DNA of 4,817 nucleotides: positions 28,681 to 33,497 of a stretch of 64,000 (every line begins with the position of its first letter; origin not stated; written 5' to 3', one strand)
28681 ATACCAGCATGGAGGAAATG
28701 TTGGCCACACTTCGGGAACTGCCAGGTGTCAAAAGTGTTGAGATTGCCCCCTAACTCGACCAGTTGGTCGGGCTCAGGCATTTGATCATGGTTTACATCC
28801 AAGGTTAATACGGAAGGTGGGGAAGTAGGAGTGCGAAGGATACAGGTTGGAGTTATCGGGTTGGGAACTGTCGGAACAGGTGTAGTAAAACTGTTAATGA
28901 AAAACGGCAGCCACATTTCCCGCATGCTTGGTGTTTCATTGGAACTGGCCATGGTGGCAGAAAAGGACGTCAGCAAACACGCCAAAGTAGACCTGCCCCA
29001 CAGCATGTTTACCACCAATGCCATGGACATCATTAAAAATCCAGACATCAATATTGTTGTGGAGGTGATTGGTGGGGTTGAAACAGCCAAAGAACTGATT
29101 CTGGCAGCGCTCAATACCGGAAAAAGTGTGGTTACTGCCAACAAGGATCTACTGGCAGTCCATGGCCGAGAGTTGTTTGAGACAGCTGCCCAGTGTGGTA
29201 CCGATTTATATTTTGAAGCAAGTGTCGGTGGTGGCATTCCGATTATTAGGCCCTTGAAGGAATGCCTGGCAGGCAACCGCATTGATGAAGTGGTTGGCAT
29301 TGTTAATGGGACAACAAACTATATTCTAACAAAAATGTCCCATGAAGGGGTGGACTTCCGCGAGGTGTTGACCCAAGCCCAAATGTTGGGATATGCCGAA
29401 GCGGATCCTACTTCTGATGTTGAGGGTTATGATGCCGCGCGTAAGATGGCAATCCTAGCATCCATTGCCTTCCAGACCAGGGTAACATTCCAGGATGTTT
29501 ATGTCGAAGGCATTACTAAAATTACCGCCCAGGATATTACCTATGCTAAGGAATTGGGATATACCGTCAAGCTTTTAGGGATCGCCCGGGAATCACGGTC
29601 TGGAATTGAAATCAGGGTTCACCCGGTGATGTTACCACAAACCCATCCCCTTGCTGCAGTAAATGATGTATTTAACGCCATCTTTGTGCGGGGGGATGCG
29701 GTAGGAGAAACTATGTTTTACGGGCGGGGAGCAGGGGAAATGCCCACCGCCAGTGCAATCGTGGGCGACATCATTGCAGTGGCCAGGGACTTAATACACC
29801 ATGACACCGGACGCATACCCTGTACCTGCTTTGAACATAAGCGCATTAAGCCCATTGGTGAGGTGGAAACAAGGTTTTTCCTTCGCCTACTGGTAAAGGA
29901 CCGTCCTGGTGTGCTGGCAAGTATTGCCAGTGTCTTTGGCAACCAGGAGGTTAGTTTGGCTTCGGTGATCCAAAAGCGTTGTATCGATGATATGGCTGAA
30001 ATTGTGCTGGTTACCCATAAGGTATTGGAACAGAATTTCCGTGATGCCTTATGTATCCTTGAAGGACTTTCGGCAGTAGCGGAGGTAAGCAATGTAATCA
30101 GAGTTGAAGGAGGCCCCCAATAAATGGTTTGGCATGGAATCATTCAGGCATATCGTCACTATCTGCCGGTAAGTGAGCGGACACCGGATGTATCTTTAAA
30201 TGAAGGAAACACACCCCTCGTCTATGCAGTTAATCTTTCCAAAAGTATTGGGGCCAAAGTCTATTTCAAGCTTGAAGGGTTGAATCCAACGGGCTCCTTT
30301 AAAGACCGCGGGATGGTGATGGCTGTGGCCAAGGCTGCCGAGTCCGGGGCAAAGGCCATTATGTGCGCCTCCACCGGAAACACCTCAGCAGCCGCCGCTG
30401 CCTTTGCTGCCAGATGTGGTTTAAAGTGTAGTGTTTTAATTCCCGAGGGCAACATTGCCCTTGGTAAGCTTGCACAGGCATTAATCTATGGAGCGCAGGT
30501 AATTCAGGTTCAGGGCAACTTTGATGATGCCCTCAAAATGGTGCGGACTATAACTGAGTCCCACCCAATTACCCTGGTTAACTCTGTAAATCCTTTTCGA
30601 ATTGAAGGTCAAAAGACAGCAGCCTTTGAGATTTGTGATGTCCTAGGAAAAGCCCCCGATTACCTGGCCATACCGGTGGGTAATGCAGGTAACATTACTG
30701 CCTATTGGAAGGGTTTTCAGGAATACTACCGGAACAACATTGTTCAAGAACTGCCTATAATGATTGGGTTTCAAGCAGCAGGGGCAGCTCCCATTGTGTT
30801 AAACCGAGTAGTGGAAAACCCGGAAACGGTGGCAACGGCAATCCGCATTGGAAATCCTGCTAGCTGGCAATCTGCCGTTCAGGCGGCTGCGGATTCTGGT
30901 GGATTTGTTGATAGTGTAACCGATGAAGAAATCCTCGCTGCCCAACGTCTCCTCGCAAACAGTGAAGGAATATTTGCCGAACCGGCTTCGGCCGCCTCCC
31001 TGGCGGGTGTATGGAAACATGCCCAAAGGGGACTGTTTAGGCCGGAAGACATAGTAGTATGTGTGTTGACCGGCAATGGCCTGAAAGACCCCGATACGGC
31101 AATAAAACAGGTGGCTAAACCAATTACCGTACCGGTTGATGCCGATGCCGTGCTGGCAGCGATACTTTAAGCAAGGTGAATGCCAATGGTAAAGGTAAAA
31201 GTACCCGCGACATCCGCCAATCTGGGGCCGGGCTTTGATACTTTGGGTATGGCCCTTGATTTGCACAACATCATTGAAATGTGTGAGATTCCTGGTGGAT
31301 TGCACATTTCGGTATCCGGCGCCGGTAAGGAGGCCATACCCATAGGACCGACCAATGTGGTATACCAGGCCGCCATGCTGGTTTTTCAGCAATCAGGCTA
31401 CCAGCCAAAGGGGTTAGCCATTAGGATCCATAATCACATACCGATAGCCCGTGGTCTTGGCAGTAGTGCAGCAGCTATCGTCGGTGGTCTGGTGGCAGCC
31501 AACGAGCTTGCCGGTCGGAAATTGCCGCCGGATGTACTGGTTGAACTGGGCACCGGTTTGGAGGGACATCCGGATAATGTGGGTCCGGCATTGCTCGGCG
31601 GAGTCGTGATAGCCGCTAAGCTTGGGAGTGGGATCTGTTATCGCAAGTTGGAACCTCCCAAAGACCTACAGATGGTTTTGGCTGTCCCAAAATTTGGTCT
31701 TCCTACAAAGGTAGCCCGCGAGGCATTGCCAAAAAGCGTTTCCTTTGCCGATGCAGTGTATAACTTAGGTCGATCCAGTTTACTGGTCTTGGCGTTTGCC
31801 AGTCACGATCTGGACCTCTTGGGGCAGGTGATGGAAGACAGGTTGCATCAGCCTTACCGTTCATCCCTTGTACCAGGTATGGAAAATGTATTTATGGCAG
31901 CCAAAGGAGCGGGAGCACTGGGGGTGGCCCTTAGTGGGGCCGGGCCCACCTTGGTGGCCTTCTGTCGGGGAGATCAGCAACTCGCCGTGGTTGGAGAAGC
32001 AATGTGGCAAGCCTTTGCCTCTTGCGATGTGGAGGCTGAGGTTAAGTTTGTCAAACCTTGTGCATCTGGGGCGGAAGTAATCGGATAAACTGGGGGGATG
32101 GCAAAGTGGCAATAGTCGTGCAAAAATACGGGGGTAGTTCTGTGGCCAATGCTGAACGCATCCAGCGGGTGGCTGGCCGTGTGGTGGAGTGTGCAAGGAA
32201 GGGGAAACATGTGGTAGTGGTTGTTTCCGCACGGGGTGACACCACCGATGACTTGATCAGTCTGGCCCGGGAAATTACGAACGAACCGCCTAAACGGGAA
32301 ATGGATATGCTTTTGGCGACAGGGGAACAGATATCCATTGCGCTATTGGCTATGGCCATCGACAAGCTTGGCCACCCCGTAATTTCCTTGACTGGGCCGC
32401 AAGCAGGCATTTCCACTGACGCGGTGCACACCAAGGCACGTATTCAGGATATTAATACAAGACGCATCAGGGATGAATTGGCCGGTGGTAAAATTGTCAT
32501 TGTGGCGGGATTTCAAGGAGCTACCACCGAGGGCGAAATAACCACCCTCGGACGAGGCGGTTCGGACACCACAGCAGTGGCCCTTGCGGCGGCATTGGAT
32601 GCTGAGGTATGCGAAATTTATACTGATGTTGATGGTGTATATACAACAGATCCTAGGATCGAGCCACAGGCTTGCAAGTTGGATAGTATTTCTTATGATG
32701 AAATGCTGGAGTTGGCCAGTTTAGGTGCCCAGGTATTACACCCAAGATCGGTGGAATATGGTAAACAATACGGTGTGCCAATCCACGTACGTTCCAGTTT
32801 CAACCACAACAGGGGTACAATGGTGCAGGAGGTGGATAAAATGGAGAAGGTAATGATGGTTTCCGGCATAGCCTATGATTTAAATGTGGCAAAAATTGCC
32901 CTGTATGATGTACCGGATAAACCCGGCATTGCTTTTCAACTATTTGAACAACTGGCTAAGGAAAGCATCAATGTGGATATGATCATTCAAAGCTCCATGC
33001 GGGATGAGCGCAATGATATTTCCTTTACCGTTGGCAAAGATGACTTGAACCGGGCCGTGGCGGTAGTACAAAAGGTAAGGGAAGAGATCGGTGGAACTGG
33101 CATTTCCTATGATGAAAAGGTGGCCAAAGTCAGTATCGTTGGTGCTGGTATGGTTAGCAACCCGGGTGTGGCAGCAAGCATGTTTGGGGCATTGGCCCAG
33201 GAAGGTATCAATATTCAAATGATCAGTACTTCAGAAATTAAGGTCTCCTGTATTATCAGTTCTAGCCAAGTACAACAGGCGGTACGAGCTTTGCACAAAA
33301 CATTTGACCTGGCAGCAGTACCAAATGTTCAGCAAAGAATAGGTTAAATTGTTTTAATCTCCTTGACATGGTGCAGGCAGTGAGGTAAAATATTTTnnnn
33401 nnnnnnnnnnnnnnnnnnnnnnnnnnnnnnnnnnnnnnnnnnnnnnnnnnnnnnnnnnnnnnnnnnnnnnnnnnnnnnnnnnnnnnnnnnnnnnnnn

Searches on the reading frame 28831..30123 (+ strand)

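Call 57: search_protein_families(library=pfam, proteins=[window:28831-30123:+], max_evalue=0.00001)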
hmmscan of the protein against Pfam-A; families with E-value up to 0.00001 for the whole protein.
window:28831-30123:+ (430 aa): 3 families
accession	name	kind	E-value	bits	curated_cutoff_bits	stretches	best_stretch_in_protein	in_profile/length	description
PF00742.24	Homoserine_dh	-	1.9e-72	243.2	22.9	1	137-315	1-173/173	Homoserine dehydrogenase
PF03447.22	NAD_binding_3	-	6.6e-24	85.3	24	1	10-129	1-116/116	Homoserine dehydrogenase, NAD binding domain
PF01842.31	ACT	-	7.1e-07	29.3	27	1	351-403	3-54/66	ACT domain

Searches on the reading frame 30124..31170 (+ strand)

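Call 58: search_protein_families(library=pfam, proteins=[window:30124-31170:+], max_evalue=0.00001)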
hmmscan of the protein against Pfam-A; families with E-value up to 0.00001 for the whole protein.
window:30124-31170:+ (348 aa): 1 family
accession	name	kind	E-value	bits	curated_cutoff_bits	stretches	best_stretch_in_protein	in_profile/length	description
PF00291.31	PALP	-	1.7e-77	261.1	35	1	23-317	1-295/295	Pyridoxal-phosphate dependent enzyme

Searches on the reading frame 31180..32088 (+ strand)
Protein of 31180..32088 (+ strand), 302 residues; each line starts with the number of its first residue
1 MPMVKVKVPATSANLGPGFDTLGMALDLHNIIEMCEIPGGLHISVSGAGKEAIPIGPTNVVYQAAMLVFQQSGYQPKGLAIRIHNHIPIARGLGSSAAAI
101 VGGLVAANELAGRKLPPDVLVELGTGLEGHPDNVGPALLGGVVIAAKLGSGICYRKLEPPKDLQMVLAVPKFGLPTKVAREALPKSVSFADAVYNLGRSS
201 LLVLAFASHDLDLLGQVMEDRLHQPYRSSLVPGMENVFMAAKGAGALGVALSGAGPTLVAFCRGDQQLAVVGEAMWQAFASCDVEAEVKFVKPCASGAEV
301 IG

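Call 58: search_protein_families(library=pfam, proteins=[window:31180-32088:+], max_evalue=0.00001)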
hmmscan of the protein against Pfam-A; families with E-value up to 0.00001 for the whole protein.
window:31180-32088:+ (302 aa): 2 families
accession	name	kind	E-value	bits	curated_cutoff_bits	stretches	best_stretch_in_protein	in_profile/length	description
PF00288.32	GHMP_kinases_N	-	2e-18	66.8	22.3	1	59-141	1-87/87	GHMP kinases N terminal domain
PF08544.19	GHMP_kinases_C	-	2e-12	47.8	21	1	205-275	4-79/85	GHMP kinases C terminal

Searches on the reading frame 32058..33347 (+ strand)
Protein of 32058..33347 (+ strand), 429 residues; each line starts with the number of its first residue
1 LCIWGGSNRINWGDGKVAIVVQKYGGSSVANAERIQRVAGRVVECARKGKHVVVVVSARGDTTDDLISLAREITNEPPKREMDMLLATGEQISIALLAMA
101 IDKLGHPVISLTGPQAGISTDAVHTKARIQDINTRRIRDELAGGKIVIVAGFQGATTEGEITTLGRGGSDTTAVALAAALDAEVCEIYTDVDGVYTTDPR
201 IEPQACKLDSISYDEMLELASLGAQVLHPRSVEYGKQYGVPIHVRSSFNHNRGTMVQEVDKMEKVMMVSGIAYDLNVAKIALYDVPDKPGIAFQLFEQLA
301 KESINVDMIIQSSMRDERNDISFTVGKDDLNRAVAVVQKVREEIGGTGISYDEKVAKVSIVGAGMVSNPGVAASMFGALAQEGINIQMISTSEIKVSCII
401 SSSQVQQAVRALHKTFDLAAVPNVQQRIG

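Call 58: search_protein_families(library=pfam, proteins=[window:32058-33347:+], max_evalue=0.00001)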
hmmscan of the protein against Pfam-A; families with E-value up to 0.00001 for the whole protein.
window:32058-33347:+ (429 aa): 4 families
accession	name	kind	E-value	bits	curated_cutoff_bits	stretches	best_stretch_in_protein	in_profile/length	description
PF00696.33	AA_kinase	-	3.2e-56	191.1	24.9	1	19-246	2-234/234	Amino acid kinase family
PF22468.2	ACT_9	-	1e-39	134.5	27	2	358-416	1-61/61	ACT domain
PF13840.12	ACT_7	-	1.3e-23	83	27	1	352-414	3-65/65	ACT domain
PF01842.31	ACT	-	1.5e-15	57.1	27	1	284-341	6-65/66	ACT domain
